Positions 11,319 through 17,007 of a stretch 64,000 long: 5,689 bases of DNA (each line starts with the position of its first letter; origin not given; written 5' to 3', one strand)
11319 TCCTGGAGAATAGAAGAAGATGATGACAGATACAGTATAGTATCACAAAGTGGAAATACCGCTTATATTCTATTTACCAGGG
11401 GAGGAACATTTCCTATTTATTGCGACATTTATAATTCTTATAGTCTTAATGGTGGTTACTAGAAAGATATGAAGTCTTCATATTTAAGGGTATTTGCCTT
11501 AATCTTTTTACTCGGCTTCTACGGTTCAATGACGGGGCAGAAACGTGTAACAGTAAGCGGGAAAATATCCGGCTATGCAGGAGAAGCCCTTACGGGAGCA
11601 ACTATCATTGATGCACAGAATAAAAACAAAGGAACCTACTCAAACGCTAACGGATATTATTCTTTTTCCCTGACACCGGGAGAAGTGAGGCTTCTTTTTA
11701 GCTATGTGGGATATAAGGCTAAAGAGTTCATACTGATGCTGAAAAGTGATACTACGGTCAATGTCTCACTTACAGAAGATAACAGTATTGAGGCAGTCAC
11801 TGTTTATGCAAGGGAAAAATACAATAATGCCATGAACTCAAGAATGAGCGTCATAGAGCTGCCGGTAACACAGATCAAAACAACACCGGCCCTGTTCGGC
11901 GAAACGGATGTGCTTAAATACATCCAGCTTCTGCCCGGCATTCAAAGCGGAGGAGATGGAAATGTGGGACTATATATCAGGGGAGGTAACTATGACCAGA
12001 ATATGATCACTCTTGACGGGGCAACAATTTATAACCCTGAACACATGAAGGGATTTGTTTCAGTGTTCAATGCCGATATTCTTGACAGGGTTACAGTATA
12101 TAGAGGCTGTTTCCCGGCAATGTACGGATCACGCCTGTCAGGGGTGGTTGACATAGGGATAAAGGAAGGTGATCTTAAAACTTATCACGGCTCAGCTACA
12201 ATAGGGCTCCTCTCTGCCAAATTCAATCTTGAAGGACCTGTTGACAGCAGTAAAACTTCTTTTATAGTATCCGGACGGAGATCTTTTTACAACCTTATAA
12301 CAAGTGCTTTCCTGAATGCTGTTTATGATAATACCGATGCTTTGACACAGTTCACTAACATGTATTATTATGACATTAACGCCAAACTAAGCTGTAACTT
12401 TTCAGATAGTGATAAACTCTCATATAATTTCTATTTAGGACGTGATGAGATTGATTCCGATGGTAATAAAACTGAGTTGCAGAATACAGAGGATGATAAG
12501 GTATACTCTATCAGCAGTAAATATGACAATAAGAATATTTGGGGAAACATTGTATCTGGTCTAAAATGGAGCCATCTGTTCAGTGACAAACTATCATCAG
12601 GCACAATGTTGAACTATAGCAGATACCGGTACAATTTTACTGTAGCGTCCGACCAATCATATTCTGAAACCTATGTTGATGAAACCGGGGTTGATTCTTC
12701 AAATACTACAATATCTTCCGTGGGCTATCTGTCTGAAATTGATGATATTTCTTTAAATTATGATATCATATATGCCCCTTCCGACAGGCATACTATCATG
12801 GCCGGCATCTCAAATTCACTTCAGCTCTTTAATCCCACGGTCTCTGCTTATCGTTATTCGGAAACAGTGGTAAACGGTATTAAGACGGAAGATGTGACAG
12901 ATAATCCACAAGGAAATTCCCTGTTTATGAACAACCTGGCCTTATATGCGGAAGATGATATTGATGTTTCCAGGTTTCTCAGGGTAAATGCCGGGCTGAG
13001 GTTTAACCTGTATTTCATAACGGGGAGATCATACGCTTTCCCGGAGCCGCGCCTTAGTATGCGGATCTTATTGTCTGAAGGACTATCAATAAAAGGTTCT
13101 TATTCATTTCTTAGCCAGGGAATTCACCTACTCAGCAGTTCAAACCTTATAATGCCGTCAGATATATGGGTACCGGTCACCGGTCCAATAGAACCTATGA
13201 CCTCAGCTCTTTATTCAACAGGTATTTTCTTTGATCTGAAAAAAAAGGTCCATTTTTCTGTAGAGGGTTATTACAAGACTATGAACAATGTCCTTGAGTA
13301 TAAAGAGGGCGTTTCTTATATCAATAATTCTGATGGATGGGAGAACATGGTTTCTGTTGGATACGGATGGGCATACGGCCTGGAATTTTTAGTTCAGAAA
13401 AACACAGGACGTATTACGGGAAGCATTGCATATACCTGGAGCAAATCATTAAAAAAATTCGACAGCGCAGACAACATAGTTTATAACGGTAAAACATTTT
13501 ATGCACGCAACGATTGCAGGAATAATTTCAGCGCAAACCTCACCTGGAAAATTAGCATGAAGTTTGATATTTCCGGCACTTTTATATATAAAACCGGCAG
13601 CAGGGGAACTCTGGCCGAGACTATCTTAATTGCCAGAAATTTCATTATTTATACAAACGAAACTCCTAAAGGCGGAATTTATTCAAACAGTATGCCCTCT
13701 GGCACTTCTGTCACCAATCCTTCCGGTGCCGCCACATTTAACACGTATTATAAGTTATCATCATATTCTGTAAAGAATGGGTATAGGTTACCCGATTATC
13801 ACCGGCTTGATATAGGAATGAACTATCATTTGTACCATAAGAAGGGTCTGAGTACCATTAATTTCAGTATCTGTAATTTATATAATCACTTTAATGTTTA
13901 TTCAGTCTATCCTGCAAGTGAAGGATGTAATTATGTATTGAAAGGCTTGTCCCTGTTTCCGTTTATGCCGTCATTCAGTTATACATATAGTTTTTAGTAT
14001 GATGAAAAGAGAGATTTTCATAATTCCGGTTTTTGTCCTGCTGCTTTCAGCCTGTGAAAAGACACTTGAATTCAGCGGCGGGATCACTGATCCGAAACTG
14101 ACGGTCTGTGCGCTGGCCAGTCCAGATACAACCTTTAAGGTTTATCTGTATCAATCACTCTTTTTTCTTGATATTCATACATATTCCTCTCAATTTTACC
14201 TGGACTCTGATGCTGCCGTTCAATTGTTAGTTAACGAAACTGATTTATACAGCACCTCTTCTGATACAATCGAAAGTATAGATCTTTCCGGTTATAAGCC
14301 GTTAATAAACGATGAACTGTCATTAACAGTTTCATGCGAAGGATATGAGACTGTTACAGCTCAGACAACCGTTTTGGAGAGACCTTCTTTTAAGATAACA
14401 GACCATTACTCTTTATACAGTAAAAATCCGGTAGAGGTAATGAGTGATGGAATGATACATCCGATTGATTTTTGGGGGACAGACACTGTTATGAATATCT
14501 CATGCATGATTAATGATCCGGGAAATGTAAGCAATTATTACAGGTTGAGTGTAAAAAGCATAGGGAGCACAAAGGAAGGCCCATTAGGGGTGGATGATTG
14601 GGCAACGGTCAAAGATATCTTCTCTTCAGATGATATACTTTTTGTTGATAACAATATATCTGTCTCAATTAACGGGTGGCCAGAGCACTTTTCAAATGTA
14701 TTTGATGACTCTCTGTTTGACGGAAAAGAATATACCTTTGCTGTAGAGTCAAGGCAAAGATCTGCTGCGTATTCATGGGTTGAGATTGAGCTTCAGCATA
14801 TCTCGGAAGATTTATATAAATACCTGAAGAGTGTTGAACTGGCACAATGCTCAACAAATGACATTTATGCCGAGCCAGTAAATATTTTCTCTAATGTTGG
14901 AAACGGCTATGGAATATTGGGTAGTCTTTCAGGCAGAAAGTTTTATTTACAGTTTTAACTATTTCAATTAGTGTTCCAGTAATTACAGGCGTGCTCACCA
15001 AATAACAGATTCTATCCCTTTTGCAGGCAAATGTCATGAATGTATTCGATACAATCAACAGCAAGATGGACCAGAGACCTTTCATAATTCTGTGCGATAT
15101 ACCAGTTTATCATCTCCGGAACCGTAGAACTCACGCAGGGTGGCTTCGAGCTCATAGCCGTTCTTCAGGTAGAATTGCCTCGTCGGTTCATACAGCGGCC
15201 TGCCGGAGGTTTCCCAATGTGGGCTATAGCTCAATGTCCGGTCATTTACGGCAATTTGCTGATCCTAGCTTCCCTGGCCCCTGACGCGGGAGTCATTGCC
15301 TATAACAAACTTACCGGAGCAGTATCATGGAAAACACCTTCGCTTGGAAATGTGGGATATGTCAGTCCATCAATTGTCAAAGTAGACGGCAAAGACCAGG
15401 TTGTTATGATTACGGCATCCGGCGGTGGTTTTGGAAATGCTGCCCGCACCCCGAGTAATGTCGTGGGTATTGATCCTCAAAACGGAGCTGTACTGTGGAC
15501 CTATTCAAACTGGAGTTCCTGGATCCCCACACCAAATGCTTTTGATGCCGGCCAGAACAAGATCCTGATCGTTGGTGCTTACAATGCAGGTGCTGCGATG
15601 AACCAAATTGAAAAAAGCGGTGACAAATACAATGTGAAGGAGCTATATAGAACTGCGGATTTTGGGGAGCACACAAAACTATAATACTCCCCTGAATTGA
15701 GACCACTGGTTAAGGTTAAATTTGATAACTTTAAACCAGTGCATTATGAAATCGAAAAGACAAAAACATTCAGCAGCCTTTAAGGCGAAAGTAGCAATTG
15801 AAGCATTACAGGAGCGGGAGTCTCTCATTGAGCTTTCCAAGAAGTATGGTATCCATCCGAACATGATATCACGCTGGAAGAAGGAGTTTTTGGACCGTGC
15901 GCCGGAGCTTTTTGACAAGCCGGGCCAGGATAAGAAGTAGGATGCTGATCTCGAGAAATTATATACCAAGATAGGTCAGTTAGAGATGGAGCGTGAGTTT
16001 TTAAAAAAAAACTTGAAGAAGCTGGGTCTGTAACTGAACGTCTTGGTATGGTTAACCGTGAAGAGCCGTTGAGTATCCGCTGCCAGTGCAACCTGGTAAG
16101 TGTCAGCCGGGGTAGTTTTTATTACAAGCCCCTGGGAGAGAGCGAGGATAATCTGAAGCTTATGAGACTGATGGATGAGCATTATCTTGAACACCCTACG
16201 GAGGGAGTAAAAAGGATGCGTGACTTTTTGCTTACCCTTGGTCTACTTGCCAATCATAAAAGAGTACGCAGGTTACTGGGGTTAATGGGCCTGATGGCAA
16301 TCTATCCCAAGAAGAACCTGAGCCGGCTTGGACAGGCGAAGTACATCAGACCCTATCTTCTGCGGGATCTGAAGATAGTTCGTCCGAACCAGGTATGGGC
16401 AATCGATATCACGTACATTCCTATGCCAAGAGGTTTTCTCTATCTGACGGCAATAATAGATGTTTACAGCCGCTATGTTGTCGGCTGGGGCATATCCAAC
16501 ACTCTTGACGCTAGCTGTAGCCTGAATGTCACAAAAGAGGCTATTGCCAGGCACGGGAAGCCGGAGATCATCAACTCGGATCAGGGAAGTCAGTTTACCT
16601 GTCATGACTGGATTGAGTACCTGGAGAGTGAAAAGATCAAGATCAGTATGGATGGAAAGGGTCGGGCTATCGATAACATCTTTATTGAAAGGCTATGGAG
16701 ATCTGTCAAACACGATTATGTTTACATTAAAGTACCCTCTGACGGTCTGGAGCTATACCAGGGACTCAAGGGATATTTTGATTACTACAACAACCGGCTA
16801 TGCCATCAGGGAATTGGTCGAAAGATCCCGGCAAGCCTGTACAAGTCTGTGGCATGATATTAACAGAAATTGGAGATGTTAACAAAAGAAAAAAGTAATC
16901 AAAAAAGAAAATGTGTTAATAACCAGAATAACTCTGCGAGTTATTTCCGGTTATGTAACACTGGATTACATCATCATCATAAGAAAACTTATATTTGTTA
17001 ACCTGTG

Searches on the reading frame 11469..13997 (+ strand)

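Call 72: search_protein_families(library=pfam, proteins=[window:11469-13997:+], max_evalue=0.001)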
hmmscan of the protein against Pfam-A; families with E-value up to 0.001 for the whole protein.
window:11469-13997:+ (842 aa): 4 families
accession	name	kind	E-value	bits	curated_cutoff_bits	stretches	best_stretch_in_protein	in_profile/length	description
PF13715.12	CarbopepD_reg_2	-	6.3e-14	52.2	32.2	1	29-112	1-88/88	CarboxypepD_reg-like domain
PF07715.20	Plug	-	2.4e-12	47.8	23.9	1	144-225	21-105/107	TonB-dependent Receptor Plug Domain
PF13620.12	CarboxypepD_reg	-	3e-10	40.7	32.3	1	28-101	1-81/82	Carboxypeptidase regulatory-like domain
PF25183.1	OMP_b-brl_4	-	3.9e-07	29.3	30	0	461-516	339-394/838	Outer membrane beta barrel domain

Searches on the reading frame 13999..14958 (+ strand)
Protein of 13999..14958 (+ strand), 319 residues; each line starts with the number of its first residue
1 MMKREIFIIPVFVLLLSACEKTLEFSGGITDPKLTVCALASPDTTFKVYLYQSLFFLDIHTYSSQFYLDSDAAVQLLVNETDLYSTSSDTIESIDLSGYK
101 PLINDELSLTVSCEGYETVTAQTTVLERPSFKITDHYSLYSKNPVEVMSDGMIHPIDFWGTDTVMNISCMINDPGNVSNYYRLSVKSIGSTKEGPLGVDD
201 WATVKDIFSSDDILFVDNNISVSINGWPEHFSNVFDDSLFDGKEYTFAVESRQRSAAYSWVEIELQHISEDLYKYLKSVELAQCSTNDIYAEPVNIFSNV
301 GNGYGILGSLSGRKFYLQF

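Call 72: search_protein_families(library=pfam, proteins=[window:13999-14958:+], max_evalue=0.001)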
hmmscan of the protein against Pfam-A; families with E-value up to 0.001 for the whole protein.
window:13999-14958:+ (319 aa): 1 family
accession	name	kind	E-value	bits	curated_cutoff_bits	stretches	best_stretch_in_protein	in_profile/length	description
PF14054.11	DUF4249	-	3.1e-31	109.4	28.5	1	30-310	12-263/269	Domain of unknown function (DUF4249)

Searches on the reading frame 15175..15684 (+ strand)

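Call 72: search_protein_families(library=pfam, proteins=[window:15175-15684:+], max_evalue=0.001)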
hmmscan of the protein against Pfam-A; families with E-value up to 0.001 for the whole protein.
window:15175-15684:+ (169 aa): 1 family
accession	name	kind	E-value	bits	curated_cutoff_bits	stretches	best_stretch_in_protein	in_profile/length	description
PF13360.13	PQQ_2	-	7.4e-07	29.5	27.6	1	22-111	69-145/233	Outer membrane protein assembly factor BamB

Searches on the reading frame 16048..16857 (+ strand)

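Call 72: search_protein_families(library=pfam, proteins=[window:16048-16857:+], max_evalue=0.001)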
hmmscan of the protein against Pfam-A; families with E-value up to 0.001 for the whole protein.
window:16048-16857:+ (269 aa): 4 families
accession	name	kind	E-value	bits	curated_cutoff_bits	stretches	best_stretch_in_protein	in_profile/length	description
PF00665.32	rve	-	1.6e-24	86.5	32.6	1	112-206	3-101/102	Integrase core domain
PF13276.12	HTH_21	-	4.4e-10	40.1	28.1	1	34-89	2-59/60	HTH-like domain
PF24764.1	rva_4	-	1e-09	38.9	26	1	109-223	3-115/194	Integrase core domain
PF13683.12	rve_3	-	8.2e-08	32.3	26.5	1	196-261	2-67/67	Integrase core domain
